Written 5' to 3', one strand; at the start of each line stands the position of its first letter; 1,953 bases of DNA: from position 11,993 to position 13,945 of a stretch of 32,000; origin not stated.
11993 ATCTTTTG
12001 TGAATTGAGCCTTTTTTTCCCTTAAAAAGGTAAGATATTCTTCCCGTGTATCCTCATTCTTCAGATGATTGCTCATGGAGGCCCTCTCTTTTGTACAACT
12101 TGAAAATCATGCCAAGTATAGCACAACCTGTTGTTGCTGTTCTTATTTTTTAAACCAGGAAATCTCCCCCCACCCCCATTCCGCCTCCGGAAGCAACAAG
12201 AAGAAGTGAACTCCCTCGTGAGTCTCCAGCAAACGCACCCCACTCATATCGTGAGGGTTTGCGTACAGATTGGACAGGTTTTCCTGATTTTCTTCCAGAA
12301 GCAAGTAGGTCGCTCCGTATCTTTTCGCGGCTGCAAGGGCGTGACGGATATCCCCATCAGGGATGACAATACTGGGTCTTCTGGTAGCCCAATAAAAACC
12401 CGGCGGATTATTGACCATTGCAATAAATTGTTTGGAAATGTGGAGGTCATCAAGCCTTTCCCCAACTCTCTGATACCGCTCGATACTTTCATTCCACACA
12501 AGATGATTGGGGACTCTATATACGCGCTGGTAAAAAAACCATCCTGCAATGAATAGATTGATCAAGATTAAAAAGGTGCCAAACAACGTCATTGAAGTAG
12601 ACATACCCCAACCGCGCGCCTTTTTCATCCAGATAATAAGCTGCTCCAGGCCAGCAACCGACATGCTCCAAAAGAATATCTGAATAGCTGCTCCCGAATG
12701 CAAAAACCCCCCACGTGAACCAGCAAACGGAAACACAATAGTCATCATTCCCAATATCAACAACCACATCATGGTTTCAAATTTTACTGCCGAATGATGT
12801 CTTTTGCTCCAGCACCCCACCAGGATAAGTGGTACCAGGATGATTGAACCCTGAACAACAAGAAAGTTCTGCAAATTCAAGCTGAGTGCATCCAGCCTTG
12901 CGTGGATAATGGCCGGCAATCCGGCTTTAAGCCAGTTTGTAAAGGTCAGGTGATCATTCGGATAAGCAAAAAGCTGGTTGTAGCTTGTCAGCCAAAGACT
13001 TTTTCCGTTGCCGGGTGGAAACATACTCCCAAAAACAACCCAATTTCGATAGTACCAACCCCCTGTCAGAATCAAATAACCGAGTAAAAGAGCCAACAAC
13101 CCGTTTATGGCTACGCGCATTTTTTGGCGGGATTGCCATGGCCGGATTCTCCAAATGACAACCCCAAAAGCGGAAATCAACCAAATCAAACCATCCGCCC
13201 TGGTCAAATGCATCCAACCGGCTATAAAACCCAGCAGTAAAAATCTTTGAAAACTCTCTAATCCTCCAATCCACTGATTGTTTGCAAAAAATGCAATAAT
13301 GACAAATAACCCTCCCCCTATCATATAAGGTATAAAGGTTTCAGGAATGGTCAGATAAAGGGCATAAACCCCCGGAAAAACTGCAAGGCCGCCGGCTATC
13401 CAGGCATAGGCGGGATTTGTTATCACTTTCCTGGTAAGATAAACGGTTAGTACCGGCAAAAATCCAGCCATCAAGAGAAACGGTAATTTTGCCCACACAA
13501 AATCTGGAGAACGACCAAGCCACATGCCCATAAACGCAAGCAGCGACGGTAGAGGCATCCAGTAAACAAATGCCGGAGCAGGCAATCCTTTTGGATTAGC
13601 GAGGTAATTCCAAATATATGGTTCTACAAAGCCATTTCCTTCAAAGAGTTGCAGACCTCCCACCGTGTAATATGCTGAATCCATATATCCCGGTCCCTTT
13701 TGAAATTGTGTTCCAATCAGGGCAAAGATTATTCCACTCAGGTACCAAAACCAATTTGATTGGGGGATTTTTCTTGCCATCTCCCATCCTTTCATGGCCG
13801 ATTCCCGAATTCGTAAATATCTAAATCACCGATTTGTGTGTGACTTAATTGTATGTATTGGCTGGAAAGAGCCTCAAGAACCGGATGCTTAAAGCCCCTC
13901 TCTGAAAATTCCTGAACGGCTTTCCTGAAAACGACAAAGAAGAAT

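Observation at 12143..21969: Array of six paralogous polytopic GT-C/GT87-like glycosyltransferases: candidate extracytoplasmic glycan assembly line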

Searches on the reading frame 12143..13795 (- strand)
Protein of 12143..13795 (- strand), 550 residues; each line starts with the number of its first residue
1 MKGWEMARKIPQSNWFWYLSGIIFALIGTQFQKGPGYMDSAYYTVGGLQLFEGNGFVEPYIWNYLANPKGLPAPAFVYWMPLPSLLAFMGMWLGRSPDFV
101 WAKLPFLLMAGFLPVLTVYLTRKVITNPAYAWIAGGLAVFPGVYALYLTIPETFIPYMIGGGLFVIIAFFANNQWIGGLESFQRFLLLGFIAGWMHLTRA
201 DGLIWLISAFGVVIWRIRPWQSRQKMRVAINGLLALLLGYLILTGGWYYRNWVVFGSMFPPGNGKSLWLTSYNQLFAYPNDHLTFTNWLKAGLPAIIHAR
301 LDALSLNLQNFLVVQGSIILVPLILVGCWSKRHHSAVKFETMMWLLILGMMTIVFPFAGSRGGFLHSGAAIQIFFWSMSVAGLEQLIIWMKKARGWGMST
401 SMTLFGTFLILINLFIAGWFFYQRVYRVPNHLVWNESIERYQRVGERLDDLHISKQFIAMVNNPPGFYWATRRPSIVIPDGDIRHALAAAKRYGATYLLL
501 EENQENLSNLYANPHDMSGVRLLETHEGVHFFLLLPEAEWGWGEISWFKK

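Call 4: search_protein_families(library=pfam, proteins=[window:12143-13795:-], max_evalue=0.1)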
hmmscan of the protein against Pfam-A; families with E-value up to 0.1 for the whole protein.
window:12143-13795:- (550 aa): 0 families

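Call 5: search_protein_families(library=ncbifam, proteins=[window:12143-13795:-], max_evalue=0.1)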
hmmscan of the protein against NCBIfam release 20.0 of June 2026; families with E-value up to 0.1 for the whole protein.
window:12143-13795:- (550 aa): 0 families

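Call 7: search_solved_structures(query=window:12143-13795:-, max_evalue=10)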
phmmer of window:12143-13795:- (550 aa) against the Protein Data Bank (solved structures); distinct sequences matched with E-value up to 10: 0.

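Call 11: find_homologous_proteins(query=window:12143-13795:-)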
Query window:12143-13795:- (550 aa): 557 proteins with E <= 0.001 among 8000 candidates; the best 120 are listed.
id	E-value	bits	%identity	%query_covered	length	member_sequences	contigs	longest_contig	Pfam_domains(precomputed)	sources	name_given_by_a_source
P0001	0.0e+0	1238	98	99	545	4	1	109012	-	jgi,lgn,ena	-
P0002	4.0e-273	925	72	98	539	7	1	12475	-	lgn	-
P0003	8.6e-261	885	70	97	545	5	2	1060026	-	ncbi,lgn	ncbi:MAG: hypothetical protein AB1457_03045 [Chloroflexota bacterium]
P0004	3.6e-251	853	67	98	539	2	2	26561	-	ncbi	-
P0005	1.9e-249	847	66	98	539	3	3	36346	-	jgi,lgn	jgi:hypothetical protein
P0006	3.7e-241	820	65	98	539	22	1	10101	-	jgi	-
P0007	3.0e-239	814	64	98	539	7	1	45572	-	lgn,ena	-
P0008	9.9e-226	769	61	97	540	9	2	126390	-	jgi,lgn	jgi:hypothetical protein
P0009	2.6e-220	751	64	91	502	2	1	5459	-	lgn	-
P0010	5.9e-203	694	57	94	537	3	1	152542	-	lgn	-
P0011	4.9e-188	644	54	98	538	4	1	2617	-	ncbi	-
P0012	6.8e-185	634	53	95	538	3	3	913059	-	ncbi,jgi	ncbi:MAG: hypothetical protein ROW48_11855 [Bellilinea sp.]|jgi:hypothetical protein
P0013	1.6e-181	623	54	94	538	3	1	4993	-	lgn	-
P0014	1.4e-167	577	65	69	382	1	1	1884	-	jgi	jgi:hypothetical protein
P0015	6.3e-162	558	48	94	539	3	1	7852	-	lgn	-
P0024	5.7e-136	473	44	94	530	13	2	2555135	-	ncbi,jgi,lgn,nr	ncbi:MAG: hypothetical protein C0396_07830 [Anaerolinea sp.]|nr:hypothetical protein [Anaerolinea sp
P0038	1.9e-126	441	43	94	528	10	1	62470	PF13231.13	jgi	jgi:hypothetical protein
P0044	9.8e-126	439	46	88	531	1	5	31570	PF13231.13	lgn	-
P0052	2.7e-124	434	43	94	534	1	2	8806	PF02366.25,PF13231.13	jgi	jgi:hypothetical protein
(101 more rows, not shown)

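Call 17: search_solved_structures(query=A1, max_evalue=10)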
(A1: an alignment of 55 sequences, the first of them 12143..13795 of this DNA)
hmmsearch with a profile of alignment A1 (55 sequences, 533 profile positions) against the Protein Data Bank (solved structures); distinct sequences matched with E-value up to 10: 5.
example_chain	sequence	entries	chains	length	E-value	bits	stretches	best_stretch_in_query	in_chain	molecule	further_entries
3ghj_A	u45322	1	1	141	1.1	10.9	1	162-218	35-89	Putative integron gene cassette protein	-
3apg_A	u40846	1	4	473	1.3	10.7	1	350-386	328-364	Beta-glucosidase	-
5lsj_D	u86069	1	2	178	1.7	10.3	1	415-505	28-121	Kinetochore-associated protein DSN1 homolog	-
6ynx_n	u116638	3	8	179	2.1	10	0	27-66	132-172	ATPTT8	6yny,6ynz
6z16_G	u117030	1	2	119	2.8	9.6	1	96-165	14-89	Multisubunit Na+/H+ antiporter, G subunit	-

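Call 20: search_protein_families(library=pfam, alignment_id=A1, max_evalue=0.01)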
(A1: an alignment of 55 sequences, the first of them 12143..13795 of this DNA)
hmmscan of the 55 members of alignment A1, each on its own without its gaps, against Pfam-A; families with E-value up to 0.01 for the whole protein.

A. member 1, window:12143-13795:- (550 aa): 0 families

B. families by the number of members that match (of 55 scanned): 2 families
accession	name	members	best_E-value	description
PF13231.12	PMT_2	7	3.3e-07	Dolichyl-phosphate-mannose-protein mannosyltransferase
PF02366.24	PMT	2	5.1e-08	Dolichyl-phosphate-mannose-protein mannosyltransferase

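Call 28: predict_structure(alignment_id=A1)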
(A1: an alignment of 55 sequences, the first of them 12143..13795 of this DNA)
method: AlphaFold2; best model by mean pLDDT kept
length: 550 residues; sequences in the alignment: 55
mean_pLDDT: 93.4   pTM: 0.92
mean pLDDT of the five models: 93.4, 92.9, 92.7, 92.6, 92.5
residues with pLDDT >= 90: 463; 70-90: 68; 50-70: 17; < 50: 2
segments of 3 or more residues with pLDDT < 50: none
pLDDT, mean of each block of 10 residues (from residue 1): 75 95 97 91 98 97 94 91 98 98 98 98 97 98 95 97 97 85 97 96 95 90 92 98 96 93 87 91 93 91 94 95 98 97 96 78 87 98 98 98 98 97 87 92 98 97 97 97 96 97 94 96 98 83 52
secondary structure, 60 per line:
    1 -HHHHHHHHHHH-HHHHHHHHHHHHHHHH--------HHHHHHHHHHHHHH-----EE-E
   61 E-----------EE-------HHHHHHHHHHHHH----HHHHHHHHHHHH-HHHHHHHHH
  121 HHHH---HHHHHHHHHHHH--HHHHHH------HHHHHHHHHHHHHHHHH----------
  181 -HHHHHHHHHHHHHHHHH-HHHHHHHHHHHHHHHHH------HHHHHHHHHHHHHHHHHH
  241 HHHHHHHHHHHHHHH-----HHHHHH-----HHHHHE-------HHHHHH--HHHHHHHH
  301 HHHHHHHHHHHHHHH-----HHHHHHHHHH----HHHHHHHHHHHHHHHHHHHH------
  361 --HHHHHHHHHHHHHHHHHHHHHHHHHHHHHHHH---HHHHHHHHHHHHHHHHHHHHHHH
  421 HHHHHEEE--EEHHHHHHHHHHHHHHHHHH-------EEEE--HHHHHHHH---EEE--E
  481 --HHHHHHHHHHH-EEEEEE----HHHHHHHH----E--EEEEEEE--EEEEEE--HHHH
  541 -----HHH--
elements in order: H2-12 H14-29 H38-51 H82-94 H99-110 H112-124 H128-139 H142-147 H154-170 H182-198 H200-216 H223-255 H261-266 H272-276 H285-290 H293-315 H321-330 H335-354 H363-394 H398-425 E426-428 H433-450 E458-461 H464-471 E475-477 H483-493 E495-500 H505-512 E520-526 E529-534 H537-540
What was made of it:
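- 12143..13795 (-): C550 (possibly 545 aa, starting at Met6): GT-C_A-fold glycosyltransferase with a C-terminal alpha/beta domain. The AF2 model has pLDDT 93.4 and pTM 0.92 (call 28).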

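Call 32: fold_search(model_id=the predicted structure, library=pdb)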
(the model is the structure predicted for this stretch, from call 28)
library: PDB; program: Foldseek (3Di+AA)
matches with E <= 10: 536; with E <= 0.001: 18
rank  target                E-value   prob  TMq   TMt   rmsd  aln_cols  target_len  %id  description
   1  7e9s_A                9.2e-09  1.00  0.47  0.32  12.4       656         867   13  Archaeal oligosaccharyltransferase AglB from Archaeoglobus fulgidus in complex with an inhibitory peptide and a dolich (released 2021-09-08)
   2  3wak                  1.7e-07  1.00  0.47  0.32  12.9       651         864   11  Crystal structure of the Archaeoglobus fulgidus oligosaccharyltransferase (O29867_ARCFU) in the apo form (released 2013-10-30)
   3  9n9j_I                2.1e-07  1.00  0.59  0.48  13.5       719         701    9  Structure of a GRP94 folding intermediate engaged with a CCDC134- and FKBP11-bound secretory translocon (released 2025-11-19)
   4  5gmy_A                3.5e-07  1.00  0.43  0.31  14.7       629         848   11  Crystal structure of the Archaeoglobus fulgidus oligosaccharyltransferase (O29867_ARCFU) tethered with an acceptor pep (released 2017-02-01)
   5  3waj                  4.5e-07  1.00  0.46  0.33  15.9       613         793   10  Crystal structure of the Archaeoglobus fulgidus oligosaccharyltransferase (O29867_ARCFU) complex with Zn and sulfate (released 2013-10-30)
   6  6s7o_A                1.0e-06  1.00  0.58  0.50  13.2       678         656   10  Cryo-EM structure of human oligosaccharyltransferase complex OST-A (released 2019-12-18)
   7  8pn9_A                1.6e-06  1.00  0.54  0.46  11.9       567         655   10  Structure of human oligosaccharyltransferase OST-A complex bound to NGI-1 (released 2024-05-08)
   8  8b6l_I                2.4e-06  1.00  0.54  0.44  13.2       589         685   11  Subtomogram average of the human Sec61-TRAP-OSTA-translocon (released 2022-12-07)
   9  6s7t_A                4.2e-06  1.00  0.55  0.45  11.6       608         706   11  Cryo-EM structure of human oligosaccharyltransferase complex OST-B (released 2019-12-18)
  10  5ezm                  6.2e-06  1.00  0.53  0.54  10.4       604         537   10  Crystal Structure of ArnT from Cupriavidus metallidurans in the apo state (released 2016-02-17)
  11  9s6t_A                8.7e-06  1.00  0.48  0.54   8.6       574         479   12  Ternary cryo-EM structure of chicken ALG12 with Dol25-PP-GlcNAc2Man7, Dol25-P-Man, and Fab (released 2026-03-18)
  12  8agb_A                9.9e-06  1.00  0.54  0.48  12.6       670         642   11  Structure of yeast oligosaccharylransferase complex with lipid-linked oligosaccharide bound (released 2022-12-07)
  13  8if8_B                1.2e-05  1.00  0.48  0.44  13.7       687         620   10  Arabinosyltransferase AftA (released 2023-05-31)
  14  5ogl_A                1.3e-05  1.00  0.51  0.41  12.1       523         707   11  Structure of bacterial oligosaccharyltransferase PglB in complex with an acceptor peptide and an lipid-linked oligosac (released 2017-10-25)
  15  7oci_F                2.0e-05  1.00  0.57  0.50  10.9       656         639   10  Cryo-EM structure of yeast Ost6p containing oligosaccharyltransferase complex (released 2022-02-16)
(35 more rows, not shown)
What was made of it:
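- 12143..13795 (-): The top 32 Foldseek PDB hits are all GT-C: AglB 9e-9, STT3, ArnT, ALG12, AftA, PglB and Pmt4 (call 32).
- C550 also matches AglB and STT3 best, so these hits may reflect the general GT-C_A fold rather than a specific relationship (call 32). PIG-U, a non-GT GT-C-fold protein, appears among the weaker structural matches of C (call 32).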

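Call 52: find_encoding_contigs(protein=P0012, flank=10000, max_places=1)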
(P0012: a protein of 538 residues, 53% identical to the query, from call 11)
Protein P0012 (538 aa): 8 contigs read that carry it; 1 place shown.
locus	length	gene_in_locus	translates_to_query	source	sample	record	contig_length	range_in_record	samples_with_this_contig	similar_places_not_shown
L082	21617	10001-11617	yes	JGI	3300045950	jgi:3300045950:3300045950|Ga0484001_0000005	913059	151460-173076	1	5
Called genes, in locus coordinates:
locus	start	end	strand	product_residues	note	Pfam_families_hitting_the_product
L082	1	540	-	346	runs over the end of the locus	PF01073:3Beta_HSD, PF01370:Epimerase, PF02719:Polysacc_synt_2 (weak), PF04321:RmlD_sub_bind, PF13460:NAD_binding_10, PF16363:GDP_Man_Dehyd, PF07993:NAD_binding_4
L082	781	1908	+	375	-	PF00583:Acetyltransf_1 (faint)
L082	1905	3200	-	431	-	-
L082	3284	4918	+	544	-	-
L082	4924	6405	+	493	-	-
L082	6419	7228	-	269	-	PF00795:CN_hydrolase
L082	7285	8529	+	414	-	PF09594:GT87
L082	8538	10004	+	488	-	PF13231:PMT_2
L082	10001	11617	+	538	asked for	-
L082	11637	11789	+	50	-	-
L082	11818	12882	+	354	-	PF05384:DegS (faint), PF07730:HisKA_3, PF13581:HATPase_c_2, PF02518:HATPase_c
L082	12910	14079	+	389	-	PF00365:PFK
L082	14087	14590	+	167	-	PF00293:NUDIX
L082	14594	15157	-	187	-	PF03602:Cons_hypoth95, PF05175:MTS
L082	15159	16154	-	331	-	PF01208:URO-D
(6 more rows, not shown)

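Call 53: find_encoding_contigs(protein=P0024, flank=10000, max_places=1)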
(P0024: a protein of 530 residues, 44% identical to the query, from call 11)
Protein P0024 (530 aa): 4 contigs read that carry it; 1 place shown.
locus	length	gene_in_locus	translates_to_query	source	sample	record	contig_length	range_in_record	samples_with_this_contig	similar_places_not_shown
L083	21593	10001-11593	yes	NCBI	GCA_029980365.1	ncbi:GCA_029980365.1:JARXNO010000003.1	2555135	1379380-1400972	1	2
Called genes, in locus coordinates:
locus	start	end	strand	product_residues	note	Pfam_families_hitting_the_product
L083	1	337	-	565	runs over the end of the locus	PF00916:Sulfate_transp, PF01740:STAS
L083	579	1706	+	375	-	PF00583:Acetyltransf_1 (faint)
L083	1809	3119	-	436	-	-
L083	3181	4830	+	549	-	-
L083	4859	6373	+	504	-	-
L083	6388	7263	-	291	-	PF00795:CN_hydrolase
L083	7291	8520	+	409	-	PF09594:GT87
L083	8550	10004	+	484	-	PF13231:PMT_2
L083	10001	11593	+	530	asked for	-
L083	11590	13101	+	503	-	-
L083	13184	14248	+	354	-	PF07730:HisKA_3, PF13581:HATPase_c_2 (weak), PF02518:HATPase_c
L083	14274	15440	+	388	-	PF00365:PFK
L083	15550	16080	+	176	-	PF00293:NUDIX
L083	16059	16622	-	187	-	PF03602:Cons_hypoth95, PF05175:MTS (weak)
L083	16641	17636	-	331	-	PF01208:URO-D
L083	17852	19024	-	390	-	PF07728:AAA_5 (faint), PF00493:MCM (weak), PF01078:Mg_chelatase (weak), PF17863:AAA_lid_2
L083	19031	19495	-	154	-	PF04138:GtrA_DPMS_TM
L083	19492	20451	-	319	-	PF01370:Epimerase, PF02719:Polysacc_synt_2 (faint), PF04321:RmlD_sub_bind (faint), PF07993:NAD_binding_4 (faint), PF16363:GDP_Man_Dehyd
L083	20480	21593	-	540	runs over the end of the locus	PF07501:G5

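Call 54: search_protein_families(library=pfam, proteins=[L083:11590-13101:+], max_evalue=1)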
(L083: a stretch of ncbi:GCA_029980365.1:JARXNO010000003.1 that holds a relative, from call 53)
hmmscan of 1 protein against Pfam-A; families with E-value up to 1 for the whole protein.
L083:11590-13101:+ (503 aa): 0 families
